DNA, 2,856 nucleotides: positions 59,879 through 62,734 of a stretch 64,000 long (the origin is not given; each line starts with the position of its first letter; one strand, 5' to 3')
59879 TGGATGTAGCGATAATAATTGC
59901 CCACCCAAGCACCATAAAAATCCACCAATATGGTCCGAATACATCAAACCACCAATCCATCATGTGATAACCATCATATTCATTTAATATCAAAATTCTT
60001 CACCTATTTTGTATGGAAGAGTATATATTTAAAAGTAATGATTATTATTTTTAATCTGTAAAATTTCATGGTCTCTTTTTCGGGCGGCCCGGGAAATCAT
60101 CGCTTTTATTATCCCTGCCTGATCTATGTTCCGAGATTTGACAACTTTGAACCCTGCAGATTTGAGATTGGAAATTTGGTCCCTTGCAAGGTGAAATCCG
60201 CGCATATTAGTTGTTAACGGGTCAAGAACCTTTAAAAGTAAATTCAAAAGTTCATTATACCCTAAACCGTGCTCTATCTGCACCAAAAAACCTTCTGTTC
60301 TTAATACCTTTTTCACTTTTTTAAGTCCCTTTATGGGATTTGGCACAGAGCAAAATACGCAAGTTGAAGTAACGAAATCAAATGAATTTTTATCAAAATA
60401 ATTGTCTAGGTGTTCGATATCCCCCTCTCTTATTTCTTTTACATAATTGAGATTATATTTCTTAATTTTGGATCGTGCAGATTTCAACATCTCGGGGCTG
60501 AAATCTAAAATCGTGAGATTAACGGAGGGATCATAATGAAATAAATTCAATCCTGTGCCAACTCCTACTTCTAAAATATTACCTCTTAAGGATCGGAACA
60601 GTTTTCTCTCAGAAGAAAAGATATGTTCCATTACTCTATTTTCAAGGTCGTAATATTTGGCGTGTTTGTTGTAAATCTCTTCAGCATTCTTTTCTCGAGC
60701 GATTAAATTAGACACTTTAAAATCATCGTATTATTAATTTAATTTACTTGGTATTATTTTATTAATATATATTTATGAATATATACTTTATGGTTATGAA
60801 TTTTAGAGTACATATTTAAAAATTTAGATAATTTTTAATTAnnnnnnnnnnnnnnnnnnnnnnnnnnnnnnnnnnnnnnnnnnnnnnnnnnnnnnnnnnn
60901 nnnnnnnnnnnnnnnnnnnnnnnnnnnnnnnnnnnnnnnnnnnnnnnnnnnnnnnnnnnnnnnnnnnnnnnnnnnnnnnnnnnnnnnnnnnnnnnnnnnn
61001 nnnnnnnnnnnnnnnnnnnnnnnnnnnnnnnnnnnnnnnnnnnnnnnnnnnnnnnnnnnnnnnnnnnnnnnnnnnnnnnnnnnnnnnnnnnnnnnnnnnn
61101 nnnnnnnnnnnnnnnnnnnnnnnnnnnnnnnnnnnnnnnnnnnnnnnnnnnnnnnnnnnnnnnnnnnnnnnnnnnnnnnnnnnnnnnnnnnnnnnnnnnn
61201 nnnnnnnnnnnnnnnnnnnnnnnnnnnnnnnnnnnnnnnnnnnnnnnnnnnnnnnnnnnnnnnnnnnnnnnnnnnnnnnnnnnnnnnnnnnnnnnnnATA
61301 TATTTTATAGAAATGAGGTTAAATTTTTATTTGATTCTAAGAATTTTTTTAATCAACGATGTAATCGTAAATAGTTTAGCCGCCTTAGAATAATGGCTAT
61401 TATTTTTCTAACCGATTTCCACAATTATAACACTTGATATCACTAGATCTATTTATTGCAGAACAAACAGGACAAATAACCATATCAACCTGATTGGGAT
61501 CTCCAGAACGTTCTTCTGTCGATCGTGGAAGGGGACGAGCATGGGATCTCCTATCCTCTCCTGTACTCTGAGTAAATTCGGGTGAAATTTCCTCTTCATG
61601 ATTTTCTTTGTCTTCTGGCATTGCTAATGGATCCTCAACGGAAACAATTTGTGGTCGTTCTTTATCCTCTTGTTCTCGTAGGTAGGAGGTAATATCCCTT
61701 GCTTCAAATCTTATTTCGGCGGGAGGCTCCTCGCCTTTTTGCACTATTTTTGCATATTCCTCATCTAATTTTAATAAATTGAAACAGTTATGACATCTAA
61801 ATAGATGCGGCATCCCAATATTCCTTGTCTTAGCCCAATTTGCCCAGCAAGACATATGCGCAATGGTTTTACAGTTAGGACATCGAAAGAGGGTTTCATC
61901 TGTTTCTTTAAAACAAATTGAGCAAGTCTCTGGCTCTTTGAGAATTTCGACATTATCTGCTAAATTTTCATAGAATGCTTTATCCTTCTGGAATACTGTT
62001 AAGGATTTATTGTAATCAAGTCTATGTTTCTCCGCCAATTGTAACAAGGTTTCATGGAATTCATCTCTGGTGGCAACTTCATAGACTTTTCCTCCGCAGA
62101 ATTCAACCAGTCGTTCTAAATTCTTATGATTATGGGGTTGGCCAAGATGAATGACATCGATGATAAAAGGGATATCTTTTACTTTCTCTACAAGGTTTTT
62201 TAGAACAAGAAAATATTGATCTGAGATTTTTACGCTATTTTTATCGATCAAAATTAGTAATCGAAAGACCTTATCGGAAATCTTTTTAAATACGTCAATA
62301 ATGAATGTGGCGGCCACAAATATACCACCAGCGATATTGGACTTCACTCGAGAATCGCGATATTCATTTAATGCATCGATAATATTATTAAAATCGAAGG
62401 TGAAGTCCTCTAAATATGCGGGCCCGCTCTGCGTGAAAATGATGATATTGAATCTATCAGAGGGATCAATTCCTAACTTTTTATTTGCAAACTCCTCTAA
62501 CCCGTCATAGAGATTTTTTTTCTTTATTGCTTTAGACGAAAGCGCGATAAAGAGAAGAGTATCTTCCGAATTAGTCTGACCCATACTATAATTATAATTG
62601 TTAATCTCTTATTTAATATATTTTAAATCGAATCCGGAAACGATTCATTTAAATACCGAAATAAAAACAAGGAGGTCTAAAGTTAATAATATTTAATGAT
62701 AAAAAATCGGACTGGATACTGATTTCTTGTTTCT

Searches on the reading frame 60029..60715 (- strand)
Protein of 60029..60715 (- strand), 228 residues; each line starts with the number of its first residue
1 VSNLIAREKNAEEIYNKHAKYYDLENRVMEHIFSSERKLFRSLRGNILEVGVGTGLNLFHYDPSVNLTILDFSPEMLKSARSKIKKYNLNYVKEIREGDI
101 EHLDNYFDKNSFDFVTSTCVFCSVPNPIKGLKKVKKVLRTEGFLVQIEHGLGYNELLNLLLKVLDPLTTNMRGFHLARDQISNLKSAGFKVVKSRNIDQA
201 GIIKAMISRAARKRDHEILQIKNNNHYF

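Call 37: search_protein_families(library=pfam, proteins=[window:60029-60715:-], max_evalue=0.001)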
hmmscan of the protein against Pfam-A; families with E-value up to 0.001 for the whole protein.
window:60029-60715:- (228 aa): 6 families
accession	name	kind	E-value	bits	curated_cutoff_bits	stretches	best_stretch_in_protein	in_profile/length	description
PF08241.18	Methyltransf_11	-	5e-18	66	21.2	1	48-145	1-94/95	Methyltransferase domain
PF13847.12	Methyltransf_31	-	3.5e-15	56.4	27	1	46-149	6-112/145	Methyltransferase domain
PF13649.12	Methyltransf_25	-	3.7e-15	56.8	27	1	47-142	1-97/97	Methyltransferase domain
PF08242.18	Methyltransf_12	-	4.6e-14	53.4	30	1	48-144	1-98/98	Methyltransferase domain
PF01209.24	Ubie_methyltran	-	2.1e-10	40.8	20.1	1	7-150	5-155/233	ubiE/COQ5 methyltransferase family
PF13489.12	Methyltransf_23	-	7.6e-09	35.9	27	1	41-192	20-162/164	Methyltransferase domain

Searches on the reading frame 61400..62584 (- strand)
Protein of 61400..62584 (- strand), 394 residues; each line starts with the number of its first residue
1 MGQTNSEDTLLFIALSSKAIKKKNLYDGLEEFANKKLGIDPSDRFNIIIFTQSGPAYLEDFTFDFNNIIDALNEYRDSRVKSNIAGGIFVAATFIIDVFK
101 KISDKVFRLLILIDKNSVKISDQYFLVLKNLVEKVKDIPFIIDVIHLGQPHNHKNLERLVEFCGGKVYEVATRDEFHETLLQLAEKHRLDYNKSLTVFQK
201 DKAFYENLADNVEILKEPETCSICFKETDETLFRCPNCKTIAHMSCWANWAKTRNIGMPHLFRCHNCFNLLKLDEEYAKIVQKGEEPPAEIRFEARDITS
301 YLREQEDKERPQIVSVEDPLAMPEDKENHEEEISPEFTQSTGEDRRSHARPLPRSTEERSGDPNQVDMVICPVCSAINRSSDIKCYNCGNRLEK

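Call 37: search_protein_families(library=pfam, proteins=[window:61400-62584:-], max_evalue=0.001)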
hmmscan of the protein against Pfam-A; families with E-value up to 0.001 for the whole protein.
window:61400-62584:- (394 aa): 1 family
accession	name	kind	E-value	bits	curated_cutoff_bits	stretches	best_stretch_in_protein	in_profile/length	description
PF13248.11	Zn_ribbon_3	-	5.5e-05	22.9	27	1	368-392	2-26/26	zinc-ribbon domain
